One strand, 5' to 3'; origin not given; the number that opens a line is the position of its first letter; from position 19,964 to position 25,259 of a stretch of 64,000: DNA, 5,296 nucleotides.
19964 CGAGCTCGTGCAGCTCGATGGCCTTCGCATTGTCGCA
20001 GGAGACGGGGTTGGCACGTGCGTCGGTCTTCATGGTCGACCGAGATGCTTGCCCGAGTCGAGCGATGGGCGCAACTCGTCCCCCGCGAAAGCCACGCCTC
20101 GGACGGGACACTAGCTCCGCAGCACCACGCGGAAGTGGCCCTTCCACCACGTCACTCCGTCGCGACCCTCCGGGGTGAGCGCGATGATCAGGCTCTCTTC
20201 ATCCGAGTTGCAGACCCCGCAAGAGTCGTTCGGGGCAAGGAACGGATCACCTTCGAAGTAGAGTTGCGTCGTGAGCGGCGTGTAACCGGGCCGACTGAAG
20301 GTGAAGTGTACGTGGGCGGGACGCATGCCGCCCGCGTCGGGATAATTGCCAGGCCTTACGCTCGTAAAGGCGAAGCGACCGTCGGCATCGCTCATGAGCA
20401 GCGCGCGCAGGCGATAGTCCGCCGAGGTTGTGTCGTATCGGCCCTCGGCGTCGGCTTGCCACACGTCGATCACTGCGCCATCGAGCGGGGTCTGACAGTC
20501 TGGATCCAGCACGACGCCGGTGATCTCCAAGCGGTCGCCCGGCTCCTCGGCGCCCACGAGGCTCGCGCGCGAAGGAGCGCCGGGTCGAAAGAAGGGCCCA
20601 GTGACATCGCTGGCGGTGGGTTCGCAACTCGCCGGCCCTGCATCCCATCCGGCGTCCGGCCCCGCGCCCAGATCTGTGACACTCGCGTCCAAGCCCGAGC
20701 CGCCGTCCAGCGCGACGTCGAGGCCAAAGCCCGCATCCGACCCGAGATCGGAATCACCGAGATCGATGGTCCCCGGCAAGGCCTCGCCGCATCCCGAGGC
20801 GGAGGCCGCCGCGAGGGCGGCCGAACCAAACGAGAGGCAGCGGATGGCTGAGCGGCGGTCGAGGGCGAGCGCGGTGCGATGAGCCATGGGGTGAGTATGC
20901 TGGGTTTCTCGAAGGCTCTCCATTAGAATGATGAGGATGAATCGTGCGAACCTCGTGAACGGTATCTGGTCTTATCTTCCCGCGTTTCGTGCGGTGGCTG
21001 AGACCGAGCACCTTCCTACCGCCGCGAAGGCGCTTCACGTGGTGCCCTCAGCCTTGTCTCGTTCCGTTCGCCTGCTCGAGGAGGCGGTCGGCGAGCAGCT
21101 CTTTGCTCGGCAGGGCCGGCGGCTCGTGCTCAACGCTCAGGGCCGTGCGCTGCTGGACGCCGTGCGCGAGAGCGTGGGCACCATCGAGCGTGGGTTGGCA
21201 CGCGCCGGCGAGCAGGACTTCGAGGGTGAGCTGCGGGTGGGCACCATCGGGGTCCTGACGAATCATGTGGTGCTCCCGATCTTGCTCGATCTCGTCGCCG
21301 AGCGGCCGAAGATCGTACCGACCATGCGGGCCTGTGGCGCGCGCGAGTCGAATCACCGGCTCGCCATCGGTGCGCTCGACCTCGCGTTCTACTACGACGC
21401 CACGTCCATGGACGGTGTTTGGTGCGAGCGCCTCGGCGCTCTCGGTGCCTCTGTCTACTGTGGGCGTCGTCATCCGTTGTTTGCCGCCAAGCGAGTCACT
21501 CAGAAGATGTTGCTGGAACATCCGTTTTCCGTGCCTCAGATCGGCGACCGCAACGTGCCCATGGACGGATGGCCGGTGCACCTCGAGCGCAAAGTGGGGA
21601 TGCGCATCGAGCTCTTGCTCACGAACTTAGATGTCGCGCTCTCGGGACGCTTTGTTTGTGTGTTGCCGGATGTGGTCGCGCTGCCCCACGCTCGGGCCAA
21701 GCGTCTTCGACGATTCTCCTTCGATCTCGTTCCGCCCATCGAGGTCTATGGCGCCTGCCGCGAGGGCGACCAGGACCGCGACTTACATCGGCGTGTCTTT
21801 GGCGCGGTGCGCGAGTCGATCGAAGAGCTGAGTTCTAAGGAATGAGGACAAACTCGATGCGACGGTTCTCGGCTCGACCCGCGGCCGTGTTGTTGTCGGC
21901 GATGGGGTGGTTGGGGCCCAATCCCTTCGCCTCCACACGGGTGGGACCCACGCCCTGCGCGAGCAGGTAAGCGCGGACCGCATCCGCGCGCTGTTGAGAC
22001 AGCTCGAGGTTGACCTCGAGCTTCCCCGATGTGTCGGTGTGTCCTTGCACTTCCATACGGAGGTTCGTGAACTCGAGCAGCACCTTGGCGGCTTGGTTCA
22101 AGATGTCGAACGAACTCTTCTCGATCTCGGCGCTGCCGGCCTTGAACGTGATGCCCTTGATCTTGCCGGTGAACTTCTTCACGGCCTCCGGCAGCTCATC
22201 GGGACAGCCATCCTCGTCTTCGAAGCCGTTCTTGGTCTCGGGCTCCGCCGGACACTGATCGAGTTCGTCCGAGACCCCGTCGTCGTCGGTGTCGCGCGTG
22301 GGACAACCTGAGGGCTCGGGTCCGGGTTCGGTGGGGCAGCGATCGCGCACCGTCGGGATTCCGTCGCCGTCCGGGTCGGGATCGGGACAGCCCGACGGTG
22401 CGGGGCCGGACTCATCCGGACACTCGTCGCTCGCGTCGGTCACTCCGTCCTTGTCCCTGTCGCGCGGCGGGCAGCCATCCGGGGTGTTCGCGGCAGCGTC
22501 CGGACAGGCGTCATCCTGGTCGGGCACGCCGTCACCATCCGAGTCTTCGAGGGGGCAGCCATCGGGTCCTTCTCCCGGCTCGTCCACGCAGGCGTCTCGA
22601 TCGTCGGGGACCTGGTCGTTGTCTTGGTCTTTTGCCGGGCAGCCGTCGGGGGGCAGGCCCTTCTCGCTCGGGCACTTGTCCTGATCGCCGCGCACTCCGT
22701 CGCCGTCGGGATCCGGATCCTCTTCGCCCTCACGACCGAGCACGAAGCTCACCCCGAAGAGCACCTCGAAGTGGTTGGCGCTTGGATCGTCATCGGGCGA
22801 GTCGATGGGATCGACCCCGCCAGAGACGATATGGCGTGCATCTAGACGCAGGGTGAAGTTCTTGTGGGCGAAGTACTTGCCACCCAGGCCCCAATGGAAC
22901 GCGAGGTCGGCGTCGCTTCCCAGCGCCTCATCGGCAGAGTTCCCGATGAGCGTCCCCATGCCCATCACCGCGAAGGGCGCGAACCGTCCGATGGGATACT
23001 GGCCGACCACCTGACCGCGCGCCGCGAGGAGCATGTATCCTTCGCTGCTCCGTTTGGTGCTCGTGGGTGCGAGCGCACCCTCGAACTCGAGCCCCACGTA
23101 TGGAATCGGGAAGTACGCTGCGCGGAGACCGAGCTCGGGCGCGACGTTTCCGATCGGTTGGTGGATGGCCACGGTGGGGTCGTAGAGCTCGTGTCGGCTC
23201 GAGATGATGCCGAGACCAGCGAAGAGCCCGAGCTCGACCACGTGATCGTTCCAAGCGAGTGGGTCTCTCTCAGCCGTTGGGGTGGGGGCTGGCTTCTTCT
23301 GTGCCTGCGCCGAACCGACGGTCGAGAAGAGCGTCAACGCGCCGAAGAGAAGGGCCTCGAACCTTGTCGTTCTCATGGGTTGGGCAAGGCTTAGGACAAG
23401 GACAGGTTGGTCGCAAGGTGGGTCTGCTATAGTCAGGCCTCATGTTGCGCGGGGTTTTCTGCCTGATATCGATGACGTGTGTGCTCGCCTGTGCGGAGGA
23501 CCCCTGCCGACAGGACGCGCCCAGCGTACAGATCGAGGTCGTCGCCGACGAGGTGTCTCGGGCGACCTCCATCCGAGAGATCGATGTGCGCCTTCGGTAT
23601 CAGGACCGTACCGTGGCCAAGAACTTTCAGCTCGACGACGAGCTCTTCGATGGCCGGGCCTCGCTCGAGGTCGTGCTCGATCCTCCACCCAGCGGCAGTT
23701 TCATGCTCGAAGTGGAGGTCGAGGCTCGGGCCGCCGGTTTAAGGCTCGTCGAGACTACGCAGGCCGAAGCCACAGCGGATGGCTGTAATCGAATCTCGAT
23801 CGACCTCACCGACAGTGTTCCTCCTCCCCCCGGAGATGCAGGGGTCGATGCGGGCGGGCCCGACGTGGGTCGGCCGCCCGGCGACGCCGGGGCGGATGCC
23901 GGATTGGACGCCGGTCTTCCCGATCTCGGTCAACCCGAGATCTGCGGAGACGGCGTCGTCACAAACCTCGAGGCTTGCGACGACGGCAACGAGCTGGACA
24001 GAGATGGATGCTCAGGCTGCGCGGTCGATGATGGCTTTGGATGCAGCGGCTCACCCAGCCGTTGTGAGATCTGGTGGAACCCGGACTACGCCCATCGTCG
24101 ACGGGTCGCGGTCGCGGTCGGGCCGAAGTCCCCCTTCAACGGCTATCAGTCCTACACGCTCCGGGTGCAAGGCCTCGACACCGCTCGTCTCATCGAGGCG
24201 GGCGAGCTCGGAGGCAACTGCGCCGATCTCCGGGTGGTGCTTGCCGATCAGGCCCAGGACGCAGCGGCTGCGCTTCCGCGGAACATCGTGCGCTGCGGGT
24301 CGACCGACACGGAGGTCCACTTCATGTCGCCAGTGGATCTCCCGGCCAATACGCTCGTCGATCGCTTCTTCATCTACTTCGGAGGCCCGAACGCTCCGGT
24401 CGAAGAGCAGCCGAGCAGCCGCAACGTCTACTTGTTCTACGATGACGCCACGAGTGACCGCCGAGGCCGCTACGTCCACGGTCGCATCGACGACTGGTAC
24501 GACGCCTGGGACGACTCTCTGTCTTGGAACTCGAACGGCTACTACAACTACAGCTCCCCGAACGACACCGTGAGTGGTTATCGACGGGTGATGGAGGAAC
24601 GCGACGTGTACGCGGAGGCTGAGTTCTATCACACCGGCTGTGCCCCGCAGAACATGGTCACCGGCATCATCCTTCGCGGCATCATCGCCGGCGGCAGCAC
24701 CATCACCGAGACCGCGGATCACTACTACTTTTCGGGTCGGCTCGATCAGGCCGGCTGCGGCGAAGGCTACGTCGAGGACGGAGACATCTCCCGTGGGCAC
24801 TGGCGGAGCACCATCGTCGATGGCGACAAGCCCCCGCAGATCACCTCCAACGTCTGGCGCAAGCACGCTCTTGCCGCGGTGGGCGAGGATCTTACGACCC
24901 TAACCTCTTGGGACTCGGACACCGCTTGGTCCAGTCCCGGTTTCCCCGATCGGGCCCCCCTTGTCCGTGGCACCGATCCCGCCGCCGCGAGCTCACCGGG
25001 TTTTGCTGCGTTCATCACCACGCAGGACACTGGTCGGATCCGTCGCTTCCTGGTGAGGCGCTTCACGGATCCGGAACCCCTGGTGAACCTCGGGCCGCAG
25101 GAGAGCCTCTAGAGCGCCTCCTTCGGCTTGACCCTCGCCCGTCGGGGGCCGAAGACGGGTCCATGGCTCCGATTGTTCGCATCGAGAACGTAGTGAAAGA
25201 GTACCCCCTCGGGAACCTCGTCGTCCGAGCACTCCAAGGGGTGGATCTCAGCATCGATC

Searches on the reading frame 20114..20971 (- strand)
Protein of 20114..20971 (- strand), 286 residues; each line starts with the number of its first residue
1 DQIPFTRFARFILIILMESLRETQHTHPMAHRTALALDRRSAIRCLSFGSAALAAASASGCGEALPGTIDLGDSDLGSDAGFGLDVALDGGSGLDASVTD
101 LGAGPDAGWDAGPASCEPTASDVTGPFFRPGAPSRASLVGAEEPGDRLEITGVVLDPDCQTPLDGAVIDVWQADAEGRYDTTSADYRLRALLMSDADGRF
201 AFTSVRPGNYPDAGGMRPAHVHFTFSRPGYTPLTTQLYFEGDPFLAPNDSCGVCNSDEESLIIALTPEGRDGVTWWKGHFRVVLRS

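Call 56: search_protein_families(library=pfam, proteins=[window:20114-20971:-], max_evalue=0.0001)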
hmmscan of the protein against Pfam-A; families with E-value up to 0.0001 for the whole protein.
window:20114-20971:- (286 aa): 2 families
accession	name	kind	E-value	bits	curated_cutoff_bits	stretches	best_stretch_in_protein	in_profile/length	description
PF00775.27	Dioxygenase_C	-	4e-26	92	27.3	1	124-283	2-179/182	Dioxygenase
PF13620.12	CarboxypepD_reg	-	8.4e-06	26.5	32.3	0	150-210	2-50/82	Carboxypeptidase regulatory-like domain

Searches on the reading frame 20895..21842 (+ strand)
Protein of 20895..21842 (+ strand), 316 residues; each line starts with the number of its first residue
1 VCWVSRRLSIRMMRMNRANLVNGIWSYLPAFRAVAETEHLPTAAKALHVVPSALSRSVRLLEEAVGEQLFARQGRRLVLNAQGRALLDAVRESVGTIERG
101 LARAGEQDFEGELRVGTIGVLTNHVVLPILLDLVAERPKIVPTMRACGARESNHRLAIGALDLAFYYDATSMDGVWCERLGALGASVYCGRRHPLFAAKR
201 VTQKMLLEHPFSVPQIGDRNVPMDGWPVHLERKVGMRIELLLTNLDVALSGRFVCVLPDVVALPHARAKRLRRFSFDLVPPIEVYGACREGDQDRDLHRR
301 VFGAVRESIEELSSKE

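Call 56: search_protein_families(library=pfam, proteins=[window:20895-21842:+], max_evalue=0.0001)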
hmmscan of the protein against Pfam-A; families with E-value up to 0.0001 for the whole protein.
window:20895-21842:+ (316 aa): 2 families
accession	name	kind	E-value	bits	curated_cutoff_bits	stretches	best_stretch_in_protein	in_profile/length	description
PF03466.25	LysR_substrate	-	7.4e-20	71.7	28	1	107-307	2-206/209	LysR substrate binding domain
PF00126.33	HTH_1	-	9.4e-16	58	26.6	1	28-84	4-60/60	Bacterial regulatory helix-turn-helix protein, lysR family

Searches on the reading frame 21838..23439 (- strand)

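Call 56: search_protein_families(library=pfam, proteins=[window:21838-23439:-], max_evalue=0.0001)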
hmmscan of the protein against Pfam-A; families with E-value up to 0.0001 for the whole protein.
window:21838-23439:- (534 aa): 3 families
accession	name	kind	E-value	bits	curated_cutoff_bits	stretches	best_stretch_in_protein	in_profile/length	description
PF00691.25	OmpA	-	5e-22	78.5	27.2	1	431-526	1-98/98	OmpA family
PF02412.23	TSP_3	-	5.2e-10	39.3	25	0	381-402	13-34/36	Thrombospondin type 3 repeat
PF13505.12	OMP_b-brl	-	4.2e-09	37.2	28.7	1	99-232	42-175/175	Outer membrane protein beta-barrel domain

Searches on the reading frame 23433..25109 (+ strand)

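Call 56: search_protein_families(library=pfam, proteins=[window:23433-25109:+], max_evalue=0.0001)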
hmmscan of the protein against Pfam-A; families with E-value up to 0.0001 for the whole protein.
window:23433-25109:+ (559 aa): 1 family
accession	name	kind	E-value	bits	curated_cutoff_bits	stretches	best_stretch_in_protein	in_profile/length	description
PF13948.11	DUF4215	-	8.9e-08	32.7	27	1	169-196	19-46/47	Domain of unknown function (DUF4215)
